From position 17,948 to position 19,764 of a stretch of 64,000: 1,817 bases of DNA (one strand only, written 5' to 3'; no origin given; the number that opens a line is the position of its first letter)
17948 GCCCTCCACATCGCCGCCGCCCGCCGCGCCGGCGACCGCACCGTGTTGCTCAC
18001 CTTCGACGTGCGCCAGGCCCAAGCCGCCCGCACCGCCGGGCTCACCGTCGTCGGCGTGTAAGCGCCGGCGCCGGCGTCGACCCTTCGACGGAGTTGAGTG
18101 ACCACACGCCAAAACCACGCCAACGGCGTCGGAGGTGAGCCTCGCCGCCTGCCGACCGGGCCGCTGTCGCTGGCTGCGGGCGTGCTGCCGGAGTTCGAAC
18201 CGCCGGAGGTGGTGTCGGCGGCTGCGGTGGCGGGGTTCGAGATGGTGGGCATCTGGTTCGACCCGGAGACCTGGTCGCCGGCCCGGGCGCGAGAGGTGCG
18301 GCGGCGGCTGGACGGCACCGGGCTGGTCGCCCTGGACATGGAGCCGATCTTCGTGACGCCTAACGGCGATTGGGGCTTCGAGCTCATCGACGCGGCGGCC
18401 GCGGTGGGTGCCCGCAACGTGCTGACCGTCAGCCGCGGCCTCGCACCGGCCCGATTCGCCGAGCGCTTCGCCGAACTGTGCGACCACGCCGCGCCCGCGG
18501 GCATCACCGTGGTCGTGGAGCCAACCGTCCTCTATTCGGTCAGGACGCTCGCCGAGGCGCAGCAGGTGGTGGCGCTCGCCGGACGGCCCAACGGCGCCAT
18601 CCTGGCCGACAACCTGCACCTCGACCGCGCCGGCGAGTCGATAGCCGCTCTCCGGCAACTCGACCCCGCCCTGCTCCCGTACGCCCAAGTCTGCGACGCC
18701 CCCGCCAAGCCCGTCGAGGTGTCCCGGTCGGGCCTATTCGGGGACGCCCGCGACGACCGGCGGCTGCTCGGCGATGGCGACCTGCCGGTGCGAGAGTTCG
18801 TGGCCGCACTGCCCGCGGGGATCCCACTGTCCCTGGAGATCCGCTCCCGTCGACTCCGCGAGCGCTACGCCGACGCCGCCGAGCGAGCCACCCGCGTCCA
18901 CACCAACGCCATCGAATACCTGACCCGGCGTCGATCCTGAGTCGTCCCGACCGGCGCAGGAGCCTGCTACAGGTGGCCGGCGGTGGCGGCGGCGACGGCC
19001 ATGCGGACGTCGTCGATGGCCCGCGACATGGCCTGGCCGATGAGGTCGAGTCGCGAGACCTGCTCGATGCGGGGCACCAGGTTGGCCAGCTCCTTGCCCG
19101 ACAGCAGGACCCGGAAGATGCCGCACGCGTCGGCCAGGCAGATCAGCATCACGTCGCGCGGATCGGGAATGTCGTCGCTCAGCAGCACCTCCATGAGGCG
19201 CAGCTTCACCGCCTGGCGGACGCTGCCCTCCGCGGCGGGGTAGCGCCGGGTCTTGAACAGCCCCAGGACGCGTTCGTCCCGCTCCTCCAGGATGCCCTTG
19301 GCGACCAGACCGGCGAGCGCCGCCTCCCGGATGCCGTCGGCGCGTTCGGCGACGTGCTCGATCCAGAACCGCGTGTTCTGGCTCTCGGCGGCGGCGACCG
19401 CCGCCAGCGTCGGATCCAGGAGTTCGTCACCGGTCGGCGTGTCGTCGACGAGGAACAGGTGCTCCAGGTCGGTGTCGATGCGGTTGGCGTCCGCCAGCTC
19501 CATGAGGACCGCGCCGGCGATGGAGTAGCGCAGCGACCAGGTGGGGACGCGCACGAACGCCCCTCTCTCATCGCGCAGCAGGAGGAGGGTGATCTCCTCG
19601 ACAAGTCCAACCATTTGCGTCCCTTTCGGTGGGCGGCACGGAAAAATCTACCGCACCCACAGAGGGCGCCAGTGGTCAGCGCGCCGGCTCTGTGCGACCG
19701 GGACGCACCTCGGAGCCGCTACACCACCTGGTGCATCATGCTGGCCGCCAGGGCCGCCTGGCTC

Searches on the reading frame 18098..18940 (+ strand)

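Call 72: search_protein_families(library=pfam, proteins=[window:18098-18940:+], max_evalue=0.00001)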
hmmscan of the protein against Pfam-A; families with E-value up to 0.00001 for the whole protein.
window:18098-18940:+ (280 aa): 1 family
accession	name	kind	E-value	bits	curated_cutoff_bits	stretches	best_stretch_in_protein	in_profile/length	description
PF01261.30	AP_endonuc_2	-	2.2e-16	60.7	31.1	1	40-260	2-242/249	Xylose isomerase-like TIM barrel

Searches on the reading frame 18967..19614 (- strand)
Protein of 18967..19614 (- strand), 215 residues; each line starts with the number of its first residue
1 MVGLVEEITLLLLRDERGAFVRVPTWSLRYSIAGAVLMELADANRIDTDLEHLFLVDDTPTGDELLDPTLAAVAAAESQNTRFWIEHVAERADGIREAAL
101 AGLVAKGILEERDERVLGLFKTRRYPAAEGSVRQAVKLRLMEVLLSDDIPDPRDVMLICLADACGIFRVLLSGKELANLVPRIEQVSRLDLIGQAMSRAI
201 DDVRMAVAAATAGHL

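Call 72: search_protein_families(library=pfam, proteins=[window:18967-19614:-], max_evalue=0.00001)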
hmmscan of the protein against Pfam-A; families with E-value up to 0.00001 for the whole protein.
window:18967-19614:- (215 aa): 1 family
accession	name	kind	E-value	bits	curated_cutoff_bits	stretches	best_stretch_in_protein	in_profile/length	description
PF05719.16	GPP34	-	5.4e-41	141.3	29.1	1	4-203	1-201/201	Golgi phosphoprotein 3 (GPP34)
